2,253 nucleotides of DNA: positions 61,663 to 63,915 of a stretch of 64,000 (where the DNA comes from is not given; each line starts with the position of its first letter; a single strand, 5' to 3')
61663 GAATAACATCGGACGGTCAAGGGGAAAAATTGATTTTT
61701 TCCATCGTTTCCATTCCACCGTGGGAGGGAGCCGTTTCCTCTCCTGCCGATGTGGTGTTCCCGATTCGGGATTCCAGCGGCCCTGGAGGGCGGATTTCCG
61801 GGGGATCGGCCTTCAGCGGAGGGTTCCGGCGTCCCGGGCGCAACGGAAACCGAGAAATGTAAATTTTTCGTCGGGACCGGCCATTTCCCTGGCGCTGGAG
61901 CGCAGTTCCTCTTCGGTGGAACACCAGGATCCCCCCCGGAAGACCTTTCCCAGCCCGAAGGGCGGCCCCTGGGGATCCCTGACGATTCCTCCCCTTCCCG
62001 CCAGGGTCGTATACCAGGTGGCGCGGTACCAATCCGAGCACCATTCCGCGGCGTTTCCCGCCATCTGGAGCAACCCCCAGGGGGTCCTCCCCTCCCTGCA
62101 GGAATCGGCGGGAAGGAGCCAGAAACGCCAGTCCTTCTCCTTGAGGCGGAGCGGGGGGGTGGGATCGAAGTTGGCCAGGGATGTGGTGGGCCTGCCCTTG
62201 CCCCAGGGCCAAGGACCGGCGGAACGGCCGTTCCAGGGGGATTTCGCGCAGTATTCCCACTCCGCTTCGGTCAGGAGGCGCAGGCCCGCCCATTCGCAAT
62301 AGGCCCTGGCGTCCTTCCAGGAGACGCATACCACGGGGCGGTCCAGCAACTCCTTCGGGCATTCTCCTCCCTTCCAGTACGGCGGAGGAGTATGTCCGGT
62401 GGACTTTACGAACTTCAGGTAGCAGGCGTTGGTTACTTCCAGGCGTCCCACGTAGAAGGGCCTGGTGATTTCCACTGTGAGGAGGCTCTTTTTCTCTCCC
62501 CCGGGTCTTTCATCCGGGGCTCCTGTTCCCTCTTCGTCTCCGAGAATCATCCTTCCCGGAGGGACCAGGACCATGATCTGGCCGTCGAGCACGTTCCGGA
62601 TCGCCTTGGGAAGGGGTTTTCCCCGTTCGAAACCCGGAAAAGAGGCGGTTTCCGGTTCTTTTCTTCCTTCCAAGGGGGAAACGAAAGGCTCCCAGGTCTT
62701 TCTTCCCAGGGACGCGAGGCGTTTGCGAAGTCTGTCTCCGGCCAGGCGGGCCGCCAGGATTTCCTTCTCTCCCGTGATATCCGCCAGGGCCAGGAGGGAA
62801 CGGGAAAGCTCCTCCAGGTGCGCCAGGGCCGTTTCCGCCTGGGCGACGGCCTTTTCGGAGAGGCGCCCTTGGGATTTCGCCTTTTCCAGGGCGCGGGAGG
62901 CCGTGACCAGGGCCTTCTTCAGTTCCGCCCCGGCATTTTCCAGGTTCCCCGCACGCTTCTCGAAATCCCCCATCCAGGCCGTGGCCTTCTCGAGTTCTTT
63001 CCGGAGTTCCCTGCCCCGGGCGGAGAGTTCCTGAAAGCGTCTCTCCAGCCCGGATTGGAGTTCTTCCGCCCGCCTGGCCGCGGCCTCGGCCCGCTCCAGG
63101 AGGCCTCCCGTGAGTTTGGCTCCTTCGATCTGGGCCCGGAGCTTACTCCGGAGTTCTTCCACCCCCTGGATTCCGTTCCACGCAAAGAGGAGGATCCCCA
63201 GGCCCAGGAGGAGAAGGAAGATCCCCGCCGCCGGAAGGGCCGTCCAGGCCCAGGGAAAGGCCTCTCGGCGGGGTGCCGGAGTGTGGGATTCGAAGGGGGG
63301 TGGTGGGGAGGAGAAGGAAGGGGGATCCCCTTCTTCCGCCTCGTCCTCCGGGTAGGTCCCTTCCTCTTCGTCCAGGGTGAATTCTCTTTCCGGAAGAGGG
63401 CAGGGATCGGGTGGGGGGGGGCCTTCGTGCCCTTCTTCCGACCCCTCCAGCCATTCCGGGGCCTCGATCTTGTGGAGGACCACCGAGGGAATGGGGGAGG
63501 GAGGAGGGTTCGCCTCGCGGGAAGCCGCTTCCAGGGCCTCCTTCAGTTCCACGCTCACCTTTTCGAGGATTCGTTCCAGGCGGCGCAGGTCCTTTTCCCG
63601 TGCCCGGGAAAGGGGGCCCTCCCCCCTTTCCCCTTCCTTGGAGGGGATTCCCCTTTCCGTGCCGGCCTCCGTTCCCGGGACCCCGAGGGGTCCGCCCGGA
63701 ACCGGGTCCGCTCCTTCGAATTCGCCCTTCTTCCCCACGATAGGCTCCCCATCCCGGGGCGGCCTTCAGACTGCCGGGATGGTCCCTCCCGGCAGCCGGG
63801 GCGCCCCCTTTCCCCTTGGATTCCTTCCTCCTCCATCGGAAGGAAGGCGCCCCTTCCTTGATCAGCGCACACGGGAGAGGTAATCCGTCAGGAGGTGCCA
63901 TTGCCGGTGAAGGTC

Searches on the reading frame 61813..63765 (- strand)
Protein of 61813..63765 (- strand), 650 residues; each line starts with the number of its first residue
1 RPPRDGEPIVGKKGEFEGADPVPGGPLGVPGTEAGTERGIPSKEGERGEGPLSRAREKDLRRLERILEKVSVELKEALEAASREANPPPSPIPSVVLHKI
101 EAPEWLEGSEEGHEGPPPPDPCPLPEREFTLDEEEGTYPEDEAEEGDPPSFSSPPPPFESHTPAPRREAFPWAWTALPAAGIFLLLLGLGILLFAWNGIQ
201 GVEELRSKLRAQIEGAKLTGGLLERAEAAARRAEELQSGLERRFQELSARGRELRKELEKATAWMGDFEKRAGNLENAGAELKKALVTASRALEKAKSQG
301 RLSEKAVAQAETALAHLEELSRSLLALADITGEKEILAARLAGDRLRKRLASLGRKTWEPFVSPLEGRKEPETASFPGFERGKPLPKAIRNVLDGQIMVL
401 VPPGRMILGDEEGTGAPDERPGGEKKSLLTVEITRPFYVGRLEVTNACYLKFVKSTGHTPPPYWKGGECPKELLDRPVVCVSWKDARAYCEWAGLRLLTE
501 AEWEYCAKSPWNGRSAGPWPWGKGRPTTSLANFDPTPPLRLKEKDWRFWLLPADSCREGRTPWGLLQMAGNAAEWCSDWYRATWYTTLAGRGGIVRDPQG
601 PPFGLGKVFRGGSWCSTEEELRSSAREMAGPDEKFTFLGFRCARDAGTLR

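Call 16: search_protein_families(library=pfam, proteins=[window:61813-63765:-], max_evalue=0.001)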
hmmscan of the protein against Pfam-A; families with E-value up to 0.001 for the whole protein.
window:61813-63765:- (650 aa): 1 family
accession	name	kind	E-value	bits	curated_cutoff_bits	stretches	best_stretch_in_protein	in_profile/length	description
PF03781.23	FGE-sulfatase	-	5.5e-41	141.4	23.3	1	398-644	5-255/255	Sulfatase-modifying factor enzyme 1-like domain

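Call 99: find_encoding_contigs(protein=window:61813-63738:-, flank=10000, max_places=1)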
Protein window:61813-63738:- (641 aa): 2 contigs read that carry it; 1 place shown.
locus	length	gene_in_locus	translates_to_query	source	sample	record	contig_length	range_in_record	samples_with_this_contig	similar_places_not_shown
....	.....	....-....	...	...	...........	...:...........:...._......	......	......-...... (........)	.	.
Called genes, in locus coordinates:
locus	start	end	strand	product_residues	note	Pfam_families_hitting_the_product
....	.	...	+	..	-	?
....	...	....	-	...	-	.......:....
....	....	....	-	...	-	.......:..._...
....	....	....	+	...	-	-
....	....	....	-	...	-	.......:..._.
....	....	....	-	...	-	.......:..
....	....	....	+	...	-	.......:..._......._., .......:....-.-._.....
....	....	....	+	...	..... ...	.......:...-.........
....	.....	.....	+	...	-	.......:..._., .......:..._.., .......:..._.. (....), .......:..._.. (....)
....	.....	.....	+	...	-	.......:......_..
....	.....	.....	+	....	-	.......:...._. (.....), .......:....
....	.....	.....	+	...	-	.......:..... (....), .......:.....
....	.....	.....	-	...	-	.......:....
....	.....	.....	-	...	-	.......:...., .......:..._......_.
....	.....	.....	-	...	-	-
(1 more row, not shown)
